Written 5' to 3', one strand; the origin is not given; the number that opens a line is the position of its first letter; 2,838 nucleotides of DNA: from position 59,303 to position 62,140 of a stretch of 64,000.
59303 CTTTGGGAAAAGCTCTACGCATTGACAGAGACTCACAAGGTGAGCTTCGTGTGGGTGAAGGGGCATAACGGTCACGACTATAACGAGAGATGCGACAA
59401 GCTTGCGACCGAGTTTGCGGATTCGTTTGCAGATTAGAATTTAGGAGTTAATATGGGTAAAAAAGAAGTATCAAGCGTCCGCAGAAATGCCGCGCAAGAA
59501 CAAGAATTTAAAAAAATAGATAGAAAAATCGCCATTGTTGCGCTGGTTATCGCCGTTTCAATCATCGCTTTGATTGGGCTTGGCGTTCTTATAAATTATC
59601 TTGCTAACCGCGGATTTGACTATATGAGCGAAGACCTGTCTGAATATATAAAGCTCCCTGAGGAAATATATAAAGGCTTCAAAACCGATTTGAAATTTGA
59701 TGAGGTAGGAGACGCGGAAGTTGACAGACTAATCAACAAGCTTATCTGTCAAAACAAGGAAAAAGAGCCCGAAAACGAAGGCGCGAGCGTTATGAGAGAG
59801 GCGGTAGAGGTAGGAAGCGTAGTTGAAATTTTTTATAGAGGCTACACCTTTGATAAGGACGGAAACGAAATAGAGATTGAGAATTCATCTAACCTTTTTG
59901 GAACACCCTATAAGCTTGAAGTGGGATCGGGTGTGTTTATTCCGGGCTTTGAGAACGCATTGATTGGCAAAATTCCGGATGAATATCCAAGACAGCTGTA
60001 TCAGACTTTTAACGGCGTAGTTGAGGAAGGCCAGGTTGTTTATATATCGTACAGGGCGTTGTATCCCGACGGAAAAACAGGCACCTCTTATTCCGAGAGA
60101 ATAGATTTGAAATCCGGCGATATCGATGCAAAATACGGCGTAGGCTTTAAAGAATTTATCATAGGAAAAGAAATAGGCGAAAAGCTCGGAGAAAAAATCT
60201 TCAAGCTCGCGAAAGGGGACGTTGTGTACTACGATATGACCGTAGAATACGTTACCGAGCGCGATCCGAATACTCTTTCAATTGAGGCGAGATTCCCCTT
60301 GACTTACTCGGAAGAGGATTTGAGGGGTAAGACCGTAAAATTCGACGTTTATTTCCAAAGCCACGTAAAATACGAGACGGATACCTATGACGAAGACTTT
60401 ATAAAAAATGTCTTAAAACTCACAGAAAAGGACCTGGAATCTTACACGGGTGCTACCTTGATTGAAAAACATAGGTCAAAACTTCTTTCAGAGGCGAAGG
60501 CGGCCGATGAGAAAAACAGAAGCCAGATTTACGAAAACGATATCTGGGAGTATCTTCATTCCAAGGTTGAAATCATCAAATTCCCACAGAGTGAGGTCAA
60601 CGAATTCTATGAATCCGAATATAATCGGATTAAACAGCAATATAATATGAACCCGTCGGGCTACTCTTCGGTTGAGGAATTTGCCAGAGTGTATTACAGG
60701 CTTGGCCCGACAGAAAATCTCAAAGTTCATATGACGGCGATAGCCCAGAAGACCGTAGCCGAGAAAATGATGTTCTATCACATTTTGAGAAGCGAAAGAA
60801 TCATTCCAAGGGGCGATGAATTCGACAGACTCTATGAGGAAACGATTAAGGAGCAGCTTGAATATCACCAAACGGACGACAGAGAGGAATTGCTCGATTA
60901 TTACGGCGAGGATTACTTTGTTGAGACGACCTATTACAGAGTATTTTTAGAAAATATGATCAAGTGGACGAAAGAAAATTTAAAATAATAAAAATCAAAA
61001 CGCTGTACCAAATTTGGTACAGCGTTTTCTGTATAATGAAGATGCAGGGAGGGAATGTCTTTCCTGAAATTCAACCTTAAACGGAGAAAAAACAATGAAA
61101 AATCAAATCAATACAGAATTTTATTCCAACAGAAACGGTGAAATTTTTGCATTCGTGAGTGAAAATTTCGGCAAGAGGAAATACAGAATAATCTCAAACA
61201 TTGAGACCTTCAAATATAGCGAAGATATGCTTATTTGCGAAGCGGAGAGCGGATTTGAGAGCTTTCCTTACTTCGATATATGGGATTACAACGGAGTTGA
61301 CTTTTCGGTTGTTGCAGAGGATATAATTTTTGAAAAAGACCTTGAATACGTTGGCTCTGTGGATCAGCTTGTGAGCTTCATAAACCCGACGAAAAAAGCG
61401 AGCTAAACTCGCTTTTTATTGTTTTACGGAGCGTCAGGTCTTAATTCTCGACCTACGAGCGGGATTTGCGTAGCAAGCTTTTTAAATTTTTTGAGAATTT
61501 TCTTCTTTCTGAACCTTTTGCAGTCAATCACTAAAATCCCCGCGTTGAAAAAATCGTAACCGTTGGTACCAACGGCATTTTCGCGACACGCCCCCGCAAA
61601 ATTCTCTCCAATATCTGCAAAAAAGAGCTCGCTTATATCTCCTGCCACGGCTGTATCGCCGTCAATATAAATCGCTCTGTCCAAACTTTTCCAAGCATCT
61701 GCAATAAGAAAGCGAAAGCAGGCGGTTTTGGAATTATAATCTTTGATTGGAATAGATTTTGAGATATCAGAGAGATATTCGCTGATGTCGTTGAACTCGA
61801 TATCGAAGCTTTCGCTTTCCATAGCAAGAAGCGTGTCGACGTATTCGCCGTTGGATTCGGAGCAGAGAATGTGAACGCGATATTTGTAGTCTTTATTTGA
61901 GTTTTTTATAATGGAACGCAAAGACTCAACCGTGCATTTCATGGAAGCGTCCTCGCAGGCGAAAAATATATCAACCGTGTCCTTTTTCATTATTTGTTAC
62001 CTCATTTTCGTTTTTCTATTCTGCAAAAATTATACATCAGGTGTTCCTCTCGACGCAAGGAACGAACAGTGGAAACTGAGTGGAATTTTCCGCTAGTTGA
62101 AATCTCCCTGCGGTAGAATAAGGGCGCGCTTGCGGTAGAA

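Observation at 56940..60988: Two extracytoplasmic trigger-factor-like paralogs, one lipoprotein and one TM-anchored, flanking rnhA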

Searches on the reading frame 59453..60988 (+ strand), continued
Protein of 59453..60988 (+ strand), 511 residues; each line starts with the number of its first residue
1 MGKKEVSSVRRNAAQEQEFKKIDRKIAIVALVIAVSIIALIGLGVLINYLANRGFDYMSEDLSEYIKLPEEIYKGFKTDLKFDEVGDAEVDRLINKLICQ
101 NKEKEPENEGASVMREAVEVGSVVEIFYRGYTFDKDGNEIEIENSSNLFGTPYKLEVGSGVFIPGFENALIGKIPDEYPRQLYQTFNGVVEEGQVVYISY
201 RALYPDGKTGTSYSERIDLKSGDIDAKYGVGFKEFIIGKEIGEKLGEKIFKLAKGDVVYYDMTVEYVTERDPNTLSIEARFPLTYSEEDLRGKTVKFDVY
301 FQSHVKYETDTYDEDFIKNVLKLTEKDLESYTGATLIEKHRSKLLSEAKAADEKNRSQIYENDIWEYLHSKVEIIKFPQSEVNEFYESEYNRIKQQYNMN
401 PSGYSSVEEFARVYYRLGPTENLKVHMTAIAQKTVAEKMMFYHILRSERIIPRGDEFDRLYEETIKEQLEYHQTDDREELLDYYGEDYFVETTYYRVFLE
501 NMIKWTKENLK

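Call 61: find_encoding_contigs(protein=P0025, flank=8000, max_places=2)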
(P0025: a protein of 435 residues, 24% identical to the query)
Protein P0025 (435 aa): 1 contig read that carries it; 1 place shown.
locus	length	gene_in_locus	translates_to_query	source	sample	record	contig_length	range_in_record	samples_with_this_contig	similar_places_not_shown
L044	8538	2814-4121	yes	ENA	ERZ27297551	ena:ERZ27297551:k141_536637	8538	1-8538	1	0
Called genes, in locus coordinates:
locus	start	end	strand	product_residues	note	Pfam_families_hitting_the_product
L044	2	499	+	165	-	?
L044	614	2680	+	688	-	PF00724:Oxidored_FMN, PF03486:HI0933_like (faint), PF07992:Pyr_redox_2 (weak), PF07992:Pyr_redox_2, PF12831:FAD_oxidored (weak), PF13450:NAD_binding_8 (weak), PF13738:Pyr_redox_3, PF00070:Pyr_redox, +6 more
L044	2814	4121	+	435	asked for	-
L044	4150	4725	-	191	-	PF12671:Amidase_6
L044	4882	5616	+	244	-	-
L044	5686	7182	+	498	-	PF04231:Endonuclease_1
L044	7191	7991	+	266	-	-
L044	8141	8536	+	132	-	?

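Call 62: find_encoding_contigs(protein=P0023, flank=10000, max_places=2)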
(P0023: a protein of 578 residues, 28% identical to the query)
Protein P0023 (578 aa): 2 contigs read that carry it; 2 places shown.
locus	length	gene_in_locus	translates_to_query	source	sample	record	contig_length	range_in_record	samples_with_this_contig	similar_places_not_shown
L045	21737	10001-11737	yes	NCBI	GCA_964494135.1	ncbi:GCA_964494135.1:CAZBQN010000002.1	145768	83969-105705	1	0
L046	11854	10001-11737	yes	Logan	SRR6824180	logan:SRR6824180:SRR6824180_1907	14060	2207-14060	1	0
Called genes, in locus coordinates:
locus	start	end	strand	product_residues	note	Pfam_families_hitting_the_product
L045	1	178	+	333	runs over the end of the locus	PF00005:ABC_tran, PF13304:AAA_21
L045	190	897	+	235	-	PF12679:ABC2_membrane_2, PF12698:ABC2_membrane_3 (weak)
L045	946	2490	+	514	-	-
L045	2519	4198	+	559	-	-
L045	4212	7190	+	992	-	-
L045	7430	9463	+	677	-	-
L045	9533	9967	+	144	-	PF00075:RNase_H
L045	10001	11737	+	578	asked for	-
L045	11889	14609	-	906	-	-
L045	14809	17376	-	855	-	PF00009:GTP_EFTU, PF22042:EF-G_D2 (faint), PF14492:EFG_III (weak), PF03764:EFG_IV, PF00679:EFG_C, PF05991:NYN_YacP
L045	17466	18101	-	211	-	-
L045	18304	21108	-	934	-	PF00005:ABC_tran, PF13304:AAA_21 (faint), PF02687:FtsX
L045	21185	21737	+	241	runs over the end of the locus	PF09335:VTT_dom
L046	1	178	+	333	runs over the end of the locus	PF00005:ABC_tran, PF13304:AAA_21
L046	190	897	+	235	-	PF12679:ABC2_membrane_2, PF12698:ABC2_membrane_3 (weak)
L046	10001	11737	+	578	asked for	-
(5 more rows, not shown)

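Call 63: find_encoding_contigs(protein=P0026, flank=10000, max_places=2)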
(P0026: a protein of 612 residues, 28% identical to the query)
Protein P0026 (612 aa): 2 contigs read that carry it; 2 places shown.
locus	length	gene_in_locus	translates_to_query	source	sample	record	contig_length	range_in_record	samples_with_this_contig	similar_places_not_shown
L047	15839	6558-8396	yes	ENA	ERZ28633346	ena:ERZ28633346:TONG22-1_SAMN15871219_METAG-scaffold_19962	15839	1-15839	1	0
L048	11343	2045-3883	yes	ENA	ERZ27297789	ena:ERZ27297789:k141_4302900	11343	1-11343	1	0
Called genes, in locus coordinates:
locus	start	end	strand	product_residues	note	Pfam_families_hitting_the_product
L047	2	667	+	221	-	?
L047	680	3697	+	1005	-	-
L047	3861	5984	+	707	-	-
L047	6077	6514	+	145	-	PF00075:RNase_H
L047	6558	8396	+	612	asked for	-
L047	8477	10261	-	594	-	PF08238:Sel1 (weak)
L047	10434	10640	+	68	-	-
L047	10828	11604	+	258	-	-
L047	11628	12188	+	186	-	PF02441:Flavoprotein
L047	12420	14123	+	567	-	-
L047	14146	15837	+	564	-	?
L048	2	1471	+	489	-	?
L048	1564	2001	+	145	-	PF00075:RNase_H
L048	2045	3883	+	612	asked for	-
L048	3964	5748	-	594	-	PF08238:Sel1 (weak)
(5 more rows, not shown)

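Call 65: search_protein_families(library=pfam, proteins=[P0128, P0161, P0183, P0177, P0185, P0202, P0122, P0114, P0218, P0025], max_evalue=0.001)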
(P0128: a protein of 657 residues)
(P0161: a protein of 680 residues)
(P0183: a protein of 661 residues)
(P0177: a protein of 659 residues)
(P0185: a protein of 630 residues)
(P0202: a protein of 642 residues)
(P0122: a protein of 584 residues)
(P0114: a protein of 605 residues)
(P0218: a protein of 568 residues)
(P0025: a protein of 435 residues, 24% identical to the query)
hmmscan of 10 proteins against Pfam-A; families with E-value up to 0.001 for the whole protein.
P0128 (657 aa): 1 family
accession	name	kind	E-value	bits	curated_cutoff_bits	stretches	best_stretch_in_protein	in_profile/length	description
PF04205.19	FMN_bind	-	2e-10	41.6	22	1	93-171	1-77/77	FMN-binding domain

P0161 (680 aa): 1 family
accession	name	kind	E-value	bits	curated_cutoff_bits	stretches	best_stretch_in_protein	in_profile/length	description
PF04205.19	FMN_bind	-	3.6e-10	40.8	22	1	104-180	1-75/77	FMN-binding domain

P0183 (661 aa): 3 families
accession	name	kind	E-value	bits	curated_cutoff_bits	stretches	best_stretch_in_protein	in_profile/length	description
PF04205.19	FMN_bind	-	2.5e-09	38.1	22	1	94-171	2-77/77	FMN-binding domain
PF05698.19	Trigger_C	-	4.9e-07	30.4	22.7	1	489-598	18-123/162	Bacterial trigger factor protein (TF) C-terminus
PF00254.34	FKBP_C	-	1e-05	26.2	21.1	1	249-312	6-63/94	FKBP-type peptidyl-prolyl cis-trans isomerase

P0177 (659 aa): 3 families
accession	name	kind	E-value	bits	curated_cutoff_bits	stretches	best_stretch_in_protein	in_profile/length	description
PF02368.24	Big_2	-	1.4e-16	60.6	22.8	1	31-105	2-77/79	Bacterial Ig-like domain (group 2)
PF00254.34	FKBP_C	-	1.1e-05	26.1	21.1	1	216-276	5-59/94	FKBP-type peptidyl-prolyl cis-trans isomerase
PF05698.19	Trigger_C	-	1.9e-05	25.2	22.7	1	538-585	81-128/162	Bacterial trigger factor protein (TF) C-terminus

P0185 (630 aa): 2 families
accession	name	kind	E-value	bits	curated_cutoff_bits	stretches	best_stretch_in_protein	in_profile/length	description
PF02368.24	Big_2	-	1.1e-08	35.3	22.8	1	43-110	3-72/79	Bacterial Ig-like domain (group 2)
PF00254.34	FKBP_C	-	0.00012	22.8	21.1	0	196-260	6-64/94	FKBP-type peptidyl-prolyl cis-trans isomerase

P0202 (642 aa): 2 families
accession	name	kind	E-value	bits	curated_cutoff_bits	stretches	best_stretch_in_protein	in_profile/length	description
PF00254.34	FKBP_C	-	7.4e-08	33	21.1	0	194-251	3-54/94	FKBP-type peptidyl-prolyl cis-trans isomerase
PF05698.19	Trigger_C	-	0.00017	22.1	22.7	0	429-578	4-139/162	Bacterial trigger factor protein (TF) C-terminus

P0122 (584 aa): 2 families
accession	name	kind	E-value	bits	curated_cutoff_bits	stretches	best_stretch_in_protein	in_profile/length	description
PF09479.16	Flg_new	-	6.4e-12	45.9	27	1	35-100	2-64/65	Listeria-Bacteroides repeat domain (List_Bact_rpt)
PF00254.34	FKBP_C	-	0.00026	21.7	21.1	0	170-226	5-55/94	FKBP-type peptidyl-prolyl cis-trans isomerase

P0114 (605 aa): 1 family
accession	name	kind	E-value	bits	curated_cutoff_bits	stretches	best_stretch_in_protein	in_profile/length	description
PF05698.19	Trigger_C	-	0.00042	20.8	22.7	1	411-537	4-124/162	Bacterial trigger factor protein (TF) C-terminus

P0218 (568 aa): 2 families
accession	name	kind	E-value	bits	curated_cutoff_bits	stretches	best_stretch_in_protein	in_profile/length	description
PF04205.19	FMN_bind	-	1.4e-07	32.4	22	1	98-175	1-76/77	FMN-binding domain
PF00254.34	FKBP_C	-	0.00021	22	21.1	1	248-340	6-94/94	FKBP-type peptidyl-prolyl cis-trans isomerase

P0025 (435 aa): 1 family
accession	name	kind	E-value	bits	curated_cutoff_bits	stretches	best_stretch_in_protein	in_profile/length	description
PF00254.34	FKBP_C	-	0.00028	21.6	21.1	1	117-208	6-93/94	FKBP-type peptidyl-prolyl cis-trans isomerase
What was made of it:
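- Some relatives carry FMN_bind, Big_2 or Flg_new domains between the lipobox and the TF body (call 65). Relatives are fused to the surface-type domains Big_2 and Flg_new (call 65). Family members are fused to FMN_bind, Big_2 or Flg_new domains (call 65).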

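Call 68: list_cluster_members(proteins=[P0001, P0027, P0006, P0061, P0015, P0023, P0040])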
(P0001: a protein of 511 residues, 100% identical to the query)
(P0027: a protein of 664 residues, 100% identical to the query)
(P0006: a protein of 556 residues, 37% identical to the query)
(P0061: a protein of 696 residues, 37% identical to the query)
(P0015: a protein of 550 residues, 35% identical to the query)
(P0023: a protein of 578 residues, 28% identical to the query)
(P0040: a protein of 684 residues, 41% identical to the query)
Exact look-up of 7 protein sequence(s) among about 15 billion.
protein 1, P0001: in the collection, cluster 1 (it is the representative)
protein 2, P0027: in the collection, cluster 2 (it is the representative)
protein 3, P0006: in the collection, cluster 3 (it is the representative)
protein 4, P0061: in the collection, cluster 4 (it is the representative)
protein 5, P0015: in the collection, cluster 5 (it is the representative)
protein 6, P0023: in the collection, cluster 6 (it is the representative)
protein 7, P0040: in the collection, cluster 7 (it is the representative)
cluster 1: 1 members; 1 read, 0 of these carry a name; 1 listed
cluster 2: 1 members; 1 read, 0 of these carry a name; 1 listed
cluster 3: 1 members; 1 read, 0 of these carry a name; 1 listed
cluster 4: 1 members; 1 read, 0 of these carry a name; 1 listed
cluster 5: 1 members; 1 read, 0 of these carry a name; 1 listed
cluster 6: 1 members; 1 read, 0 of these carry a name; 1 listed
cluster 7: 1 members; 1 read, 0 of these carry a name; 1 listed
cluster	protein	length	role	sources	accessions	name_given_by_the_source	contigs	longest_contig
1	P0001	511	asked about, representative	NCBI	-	-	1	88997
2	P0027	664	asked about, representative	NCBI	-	-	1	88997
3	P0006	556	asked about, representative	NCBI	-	-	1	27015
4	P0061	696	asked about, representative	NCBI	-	-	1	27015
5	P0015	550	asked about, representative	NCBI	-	-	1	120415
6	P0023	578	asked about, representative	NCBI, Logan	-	-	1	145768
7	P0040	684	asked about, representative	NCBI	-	-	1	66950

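Call 80: find_encoding_contigs(protein=P0128, flank=8000, max_places=2)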
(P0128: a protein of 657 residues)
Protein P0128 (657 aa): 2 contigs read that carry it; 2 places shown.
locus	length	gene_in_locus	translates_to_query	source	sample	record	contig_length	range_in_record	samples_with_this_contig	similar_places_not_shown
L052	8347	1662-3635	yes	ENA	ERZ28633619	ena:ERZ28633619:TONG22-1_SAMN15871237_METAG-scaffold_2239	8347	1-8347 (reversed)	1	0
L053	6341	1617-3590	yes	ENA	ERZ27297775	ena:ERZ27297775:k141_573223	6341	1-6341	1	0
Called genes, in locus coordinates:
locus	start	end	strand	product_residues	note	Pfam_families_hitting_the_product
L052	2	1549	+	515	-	?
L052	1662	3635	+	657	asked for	PF04205:FMN_bind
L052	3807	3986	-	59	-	-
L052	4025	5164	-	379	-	PF07221:GlcNAc_2-epim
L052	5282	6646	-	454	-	PF04231:Endonuclease_1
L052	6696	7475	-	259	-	-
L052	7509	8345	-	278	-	?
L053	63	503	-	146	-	PF24692:DUF7659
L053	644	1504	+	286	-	-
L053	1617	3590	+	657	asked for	PF04205:FMN_bind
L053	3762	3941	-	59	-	-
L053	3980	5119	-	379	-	PF07221:GlcNAc_2-epim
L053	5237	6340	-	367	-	?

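Call 81: find_encoding_contigs(protein=P0177, flank=8000, max_places=2)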
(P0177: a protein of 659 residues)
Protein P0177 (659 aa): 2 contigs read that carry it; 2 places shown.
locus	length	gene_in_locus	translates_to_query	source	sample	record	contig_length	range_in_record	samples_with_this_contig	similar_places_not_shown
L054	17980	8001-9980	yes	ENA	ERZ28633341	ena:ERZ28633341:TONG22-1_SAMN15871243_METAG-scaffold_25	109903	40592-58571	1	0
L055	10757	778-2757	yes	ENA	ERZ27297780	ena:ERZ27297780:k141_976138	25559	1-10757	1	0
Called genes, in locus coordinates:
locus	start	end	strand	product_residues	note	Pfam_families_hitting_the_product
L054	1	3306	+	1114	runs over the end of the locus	PF02368:Big_2, PF00085:Thioredoxin (weak), PF00578:AhpC-TSA, PF08534:Redoxin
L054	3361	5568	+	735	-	PF02368:Big_2, PF00578:AhpC-TSA, PF08534:Redoxin, PF00085:Thioredoxin, PF13905:Thioredoxin_8 (weak), PF01547:SBP_bac_1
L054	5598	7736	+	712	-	PF02368:Big_2, PF04205:FMN_bind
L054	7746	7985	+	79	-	-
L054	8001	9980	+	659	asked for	PF02368:Big_2, PF00254:FKBP_C (faint), PF05698:Trigger_C (faint)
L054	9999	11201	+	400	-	PF05343:Peptidase_M42 (faint), PF01546:Peptidase_M20, PF07687:M20_dimer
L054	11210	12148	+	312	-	-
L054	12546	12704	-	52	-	PF00301:Rubredoxin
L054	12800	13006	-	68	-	PF01381:HTH_3, PF12844:HTH_19, PF13560:HTH_31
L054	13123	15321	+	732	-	-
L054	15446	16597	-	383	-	PF00753:Lactamase_B, PF19583:ODP, PF00258:Flavodoxin_1, PF03358:FMN_red (weak), PF12724:Flavodoxin_5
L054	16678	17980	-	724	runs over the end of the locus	PF03477:ATP-cone, PF13597:NRDD, PF01228:Gly_radical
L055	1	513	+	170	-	?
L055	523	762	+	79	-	-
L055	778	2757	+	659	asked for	PF02368:Big_2, PF00254:FKBP_C (faint), PF05698:Trigger_C (faint)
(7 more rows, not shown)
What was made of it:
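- One relative sits in a cluster of Big_2 proteins carrying thioredoxin/AhpC and FMN_bind domains (call 81). More distant family members sit in unrelated contexts (calls 61, 80, 81).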

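Call 82: find_encoding_contigs(protein=P0200, flank=8000, max_places=2)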
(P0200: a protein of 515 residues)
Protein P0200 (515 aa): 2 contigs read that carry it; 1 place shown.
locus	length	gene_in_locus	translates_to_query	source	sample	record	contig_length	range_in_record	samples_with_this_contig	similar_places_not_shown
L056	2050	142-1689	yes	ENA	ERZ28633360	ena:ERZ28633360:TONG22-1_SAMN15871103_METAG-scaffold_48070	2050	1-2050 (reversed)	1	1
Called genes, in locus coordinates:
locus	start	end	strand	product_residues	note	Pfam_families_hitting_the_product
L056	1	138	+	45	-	?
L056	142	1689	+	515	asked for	PF05698:Trigger_C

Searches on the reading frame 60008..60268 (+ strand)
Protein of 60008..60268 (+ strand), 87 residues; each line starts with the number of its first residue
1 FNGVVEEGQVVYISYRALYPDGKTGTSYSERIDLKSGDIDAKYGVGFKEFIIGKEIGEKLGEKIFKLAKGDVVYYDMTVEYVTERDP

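Call 71: search_protein_families(library=pfam, proteins=[window:60008-60268:+], max_evalue=10)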
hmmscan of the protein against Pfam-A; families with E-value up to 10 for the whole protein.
seq(87 aa): 1 family
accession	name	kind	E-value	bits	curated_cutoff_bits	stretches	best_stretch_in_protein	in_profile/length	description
PF09006.16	Surfac_D-trimer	-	0.28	11.5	22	1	57-68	34-45/46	Lung surfactant protein D coiled-coil trimerisation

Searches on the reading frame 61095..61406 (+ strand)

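Call 3: search_protein_families(library=pfam, proteins=[window:61095-61406:+], max_evalue=1)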
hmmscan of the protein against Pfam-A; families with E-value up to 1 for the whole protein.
window:61095-61406:+ (103 aa): 1 family
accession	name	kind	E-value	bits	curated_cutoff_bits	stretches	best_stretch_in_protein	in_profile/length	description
PF15562.11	Imm17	-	0.32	11.4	25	1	9-34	21-46/61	Immunity protein 17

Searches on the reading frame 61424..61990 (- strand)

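Call 21: search_protein_families(library=pfam, proteins=[window:61424-61990:-], max_evalue=0.01)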
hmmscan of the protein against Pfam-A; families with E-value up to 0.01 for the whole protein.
window:61424-61990:- (188 aa): 1 family
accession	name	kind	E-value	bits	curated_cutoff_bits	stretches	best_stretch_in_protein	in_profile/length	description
PF01501.26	Glyco_transf_8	-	4.3e-21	76.1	24.3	1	8-172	2-182/253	Glycosyl transferase family 8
